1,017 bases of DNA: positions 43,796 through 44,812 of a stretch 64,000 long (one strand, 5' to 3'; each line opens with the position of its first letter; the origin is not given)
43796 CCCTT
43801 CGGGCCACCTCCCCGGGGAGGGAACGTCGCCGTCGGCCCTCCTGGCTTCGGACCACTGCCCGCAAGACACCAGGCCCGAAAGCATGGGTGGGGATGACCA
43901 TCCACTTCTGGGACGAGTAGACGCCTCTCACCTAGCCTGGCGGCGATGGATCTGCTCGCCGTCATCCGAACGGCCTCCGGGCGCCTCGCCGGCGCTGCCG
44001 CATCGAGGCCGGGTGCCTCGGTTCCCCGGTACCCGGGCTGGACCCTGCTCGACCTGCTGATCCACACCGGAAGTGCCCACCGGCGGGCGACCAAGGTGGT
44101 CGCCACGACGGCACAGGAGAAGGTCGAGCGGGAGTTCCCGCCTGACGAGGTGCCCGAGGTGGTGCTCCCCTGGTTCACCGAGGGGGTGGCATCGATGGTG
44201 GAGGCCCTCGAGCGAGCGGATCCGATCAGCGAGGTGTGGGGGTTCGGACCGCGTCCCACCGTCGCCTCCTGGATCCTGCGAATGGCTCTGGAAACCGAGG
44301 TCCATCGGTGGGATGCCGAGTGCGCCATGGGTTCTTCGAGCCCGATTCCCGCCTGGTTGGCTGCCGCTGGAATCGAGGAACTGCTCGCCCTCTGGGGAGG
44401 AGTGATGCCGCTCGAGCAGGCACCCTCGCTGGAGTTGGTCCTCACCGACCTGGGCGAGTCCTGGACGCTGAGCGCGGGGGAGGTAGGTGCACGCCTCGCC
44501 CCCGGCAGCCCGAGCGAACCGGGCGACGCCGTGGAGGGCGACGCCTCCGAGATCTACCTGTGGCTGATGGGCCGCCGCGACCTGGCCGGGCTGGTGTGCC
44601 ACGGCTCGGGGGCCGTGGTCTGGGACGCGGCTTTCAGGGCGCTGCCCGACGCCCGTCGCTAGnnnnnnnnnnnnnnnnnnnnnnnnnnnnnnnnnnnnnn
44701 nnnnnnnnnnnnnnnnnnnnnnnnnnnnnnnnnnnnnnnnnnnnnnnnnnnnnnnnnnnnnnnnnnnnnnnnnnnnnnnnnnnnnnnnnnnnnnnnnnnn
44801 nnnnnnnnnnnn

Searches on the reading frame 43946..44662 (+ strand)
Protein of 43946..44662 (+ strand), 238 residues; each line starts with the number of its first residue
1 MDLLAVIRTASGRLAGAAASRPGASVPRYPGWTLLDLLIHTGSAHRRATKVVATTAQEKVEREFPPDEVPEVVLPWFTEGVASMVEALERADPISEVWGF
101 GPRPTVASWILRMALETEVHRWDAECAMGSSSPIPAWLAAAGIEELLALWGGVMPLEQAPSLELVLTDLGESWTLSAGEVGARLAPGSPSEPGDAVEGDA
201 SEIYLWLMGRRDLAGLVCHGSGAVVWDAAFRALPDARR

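Call 10: search_protein_families(library=pfam, proteins=[window:43946-44662:+], max_evalue=0.01)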
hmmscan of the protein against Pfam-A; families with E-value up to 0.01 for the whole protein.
window:43946-44662:+ (238 aa): 2 families
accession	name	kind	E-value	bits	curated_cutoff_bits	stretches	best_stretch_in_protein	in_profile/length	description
PF11716.13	MDMPI_N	-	7.2e-18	66.1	24.2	1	12-124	10-139/140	Mycothiol maleylpyruvate isomerase N-terminal domain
PF07398.16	MDMPI_C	-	0.0018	19.4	29.5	1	139-216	3-77/90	MDMPI C-terminal domain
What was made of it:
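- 43946..44662 (+): Downstream gene, a mycothiol-dependent maleylpyruvate isomerase (MDMPI/DinB-like) family protein. Pfam MDMPI_N E 7e-18 (call 10).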

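Call 22: find_encoding_contigs(protein=window:43946-44662:+, flank=6000, max_places=10)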
Protein window:43946-44662:+ (238 aa): 24 contigs read that carry it; 4 places shown.
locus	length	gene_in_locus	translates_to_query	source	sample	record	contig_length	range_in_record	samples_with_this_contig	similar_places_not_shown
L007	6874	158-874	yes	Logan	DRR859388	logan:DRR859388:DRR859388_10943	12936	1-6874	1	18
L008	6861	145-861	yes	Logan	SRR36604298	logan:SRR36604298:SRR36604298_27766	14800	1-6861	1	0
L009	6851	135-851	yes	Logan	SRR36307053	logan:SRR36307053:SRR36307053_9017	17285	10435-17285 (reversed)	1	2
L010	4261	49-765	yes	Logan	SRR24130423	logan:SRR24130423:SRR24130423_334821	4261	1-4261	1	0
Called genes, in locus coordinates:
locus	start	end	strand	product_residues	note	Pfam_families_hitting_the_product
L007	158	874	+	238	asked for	PF11716:MDMPI_N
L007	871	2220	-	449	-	PF00206:Lyase_1, PF14698:ASL_C2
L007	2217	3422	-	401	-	PF00764:Arginosuc_synth, PF20979:Arginosuc_syn_C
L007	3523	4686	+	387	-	PF02417:Chromate_transp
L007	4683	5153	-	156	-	PF12867:DinB_2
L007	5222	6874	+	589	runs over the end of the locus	PF00939:Na_sulph_symp (weak), PF03600:CitMHS, PF02080:TrkA_C, PF00939:Na_sulph_symp, PF03600:CitMHS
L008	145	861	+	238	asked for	PF11716:MDMPI_N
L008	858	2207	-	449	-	PF00206:Lyase_1, PF14698:ASL_C2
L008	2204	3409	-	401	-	PF00764:Arginosuc_synth, PF20979:Arginosuc_syn_C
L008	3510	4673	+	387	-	PF02417:Chromate_transp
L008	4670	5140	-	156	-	PF12867:DinB_2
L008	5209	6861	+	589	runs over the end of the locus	PF00939:Na_sulph_symp (weak), PF03600:CitMHS, PF02080:TrkA_C, PF00939:Na_sulph_symp, PF03600:CitMHS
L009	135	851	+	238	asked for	PF11716:MDMPI_N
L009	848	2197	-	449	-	PF00206:Lyase_1, PF14698:ASL_C2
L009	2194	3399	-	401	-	PF00764:Arginosuc_synth, PF20979:Arginosuc_syn_C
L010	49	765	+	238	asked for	PF11716:MDMPI_N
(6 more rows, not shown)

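Call 72: find_homologous_proteins(query=window:43946-44662:+, max_evalue=1e-20)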
Query window:43946-44662:+ (238 aa): 17 proteins with E <= 1e-20 among 3845 candidates.
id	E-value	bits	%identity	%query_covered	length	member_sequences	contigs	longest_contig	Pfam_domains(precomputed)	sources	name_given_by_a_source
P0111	2.6e-151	520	100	100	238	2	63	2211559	PF11716.14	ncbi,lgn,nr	ncbi:MAG: maleylpyruvate isomerase family mycothiol-dependent enzyme [Acidimicrobiia bacterium]|nr:M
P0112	1.4e-132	458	88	100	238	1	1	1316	PF11716.14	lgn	-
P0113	2.3e-65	238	52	100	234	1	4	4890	PF11716.14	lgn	-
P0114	3.8e-64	234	53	100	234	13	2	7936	PF11716.14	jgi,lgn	-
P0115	1.8e-56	209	49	95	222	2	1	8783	PF11716.14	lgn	-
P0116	8.9e-54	200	48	100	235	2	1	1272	PF11716.14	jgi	jgi:uncharacterized protein (TIGR03083 family)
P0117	5.2e-43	165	47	86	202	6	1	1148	PF11716.14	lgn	-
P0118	1.1e-41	161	43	88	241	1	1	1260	PF07398.17,PF11716.14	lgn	-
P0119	3.9e-40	156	43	88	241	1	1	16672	PF07398.17,PF11716.14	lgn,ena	-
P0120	9.5e-37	145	42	88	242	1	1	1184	PF07398.17,PF11716.14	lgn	-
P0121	3.3e-31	126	40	88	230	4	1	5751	PF11716.14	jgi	jgi:uncharacterized protein (TIGR03083 family)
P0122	6.2e-29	119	43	74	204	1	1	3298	PF07398.17,PF11716.14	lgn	-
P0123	7.3e-27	112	46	61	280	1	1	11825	PF12867.13,PF11716.14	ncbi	ncbi:maleylpyruvate isomerase family mycothiol-dependent enzyme [Salinispira pacifica]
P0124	1.6e-24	105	37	96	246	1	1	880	PF07398.17,PF11716.14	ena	-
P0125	5.0e-23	100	37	90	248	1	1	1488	PF07398.17,PF11716.14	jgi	jgi:uncharacterized protein (TIGR03083 family)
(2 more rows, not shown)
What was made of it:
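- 43946..44662 (+): Identical to NCBI-named P0111 (call 72).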

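Call 73: find_encoding_contigs(protein=P0112, flank=6000, max_places=4)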
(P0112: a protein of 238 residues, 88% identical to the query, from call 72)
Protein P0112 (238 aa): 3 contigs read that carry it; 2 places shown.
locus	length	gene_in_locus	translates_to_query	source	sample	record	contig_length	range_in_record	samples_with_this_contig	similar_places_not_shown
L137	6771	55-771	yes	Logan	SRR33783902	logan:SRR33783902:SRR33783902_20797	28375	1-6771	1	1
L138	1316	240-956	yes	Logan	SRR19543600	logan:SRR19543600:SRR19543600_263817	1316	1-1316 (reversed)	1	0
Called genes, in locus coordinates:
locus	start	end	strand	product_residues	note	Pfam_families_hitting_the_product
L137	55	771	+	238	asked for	PF11716:MDMPI_N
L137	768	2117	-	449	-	PF00206:Lyase_1, PF14698:ASL_C2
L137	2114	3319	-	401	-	PF00764:Arginosuc_synth, PF20979:Arginosuc_syn_C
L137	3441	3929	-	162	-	PF12867:DinB_2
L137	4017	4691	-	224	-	PF00486:Trans_reg_C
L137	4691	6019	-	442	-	PF03951:Gln-synt_N, PF00120:Gln-synt_C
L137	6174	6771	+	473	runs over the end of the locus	PF03951:Gln-synt_N, PF00120:Gln-synt_C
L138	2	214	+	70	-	?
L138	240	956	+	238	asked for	PF11716:MDMPI_N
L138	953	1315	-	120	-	?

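Call 74: find_encoding_contigs(protein=P0115, flank=8000, max_places=4)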
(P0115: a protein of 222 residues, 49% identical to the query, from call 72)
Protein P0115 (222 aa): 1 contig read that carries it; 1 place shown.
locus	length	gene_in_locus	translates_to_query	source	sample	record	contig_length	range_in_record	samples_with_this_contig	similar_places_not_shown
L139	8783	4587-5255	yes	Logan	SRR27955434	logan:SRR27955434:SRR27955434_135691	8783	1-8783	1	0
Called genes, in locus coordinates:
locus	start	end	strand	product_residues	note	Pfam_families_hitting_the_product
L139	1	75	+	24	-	?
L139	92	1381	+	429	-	PF03721:UDPG_MGDP_dh_N, PF00984:UDPG_MGDP_dh, PF03720:UDPG_MGDP_dh_C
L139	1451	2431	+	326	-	PF03734:YkuD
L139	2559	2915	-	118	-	-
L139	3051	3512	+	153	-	PF00210:Ferritin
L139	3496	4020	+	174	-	PF13302:Acetyltransf_3, PF00583:Acetyltransf_1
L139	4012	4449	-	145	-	-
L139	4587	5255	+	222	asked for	PF11716:MDMPI_N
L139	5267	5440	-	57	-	PF11295:DUF3096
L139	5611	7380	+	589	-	PF03600:CitMHS, PF02080:TrkA_C (weak), PF03600:CitMHS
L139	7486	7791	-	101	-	PF02656:DUF202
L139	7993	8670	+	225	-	-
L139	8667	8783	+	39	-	?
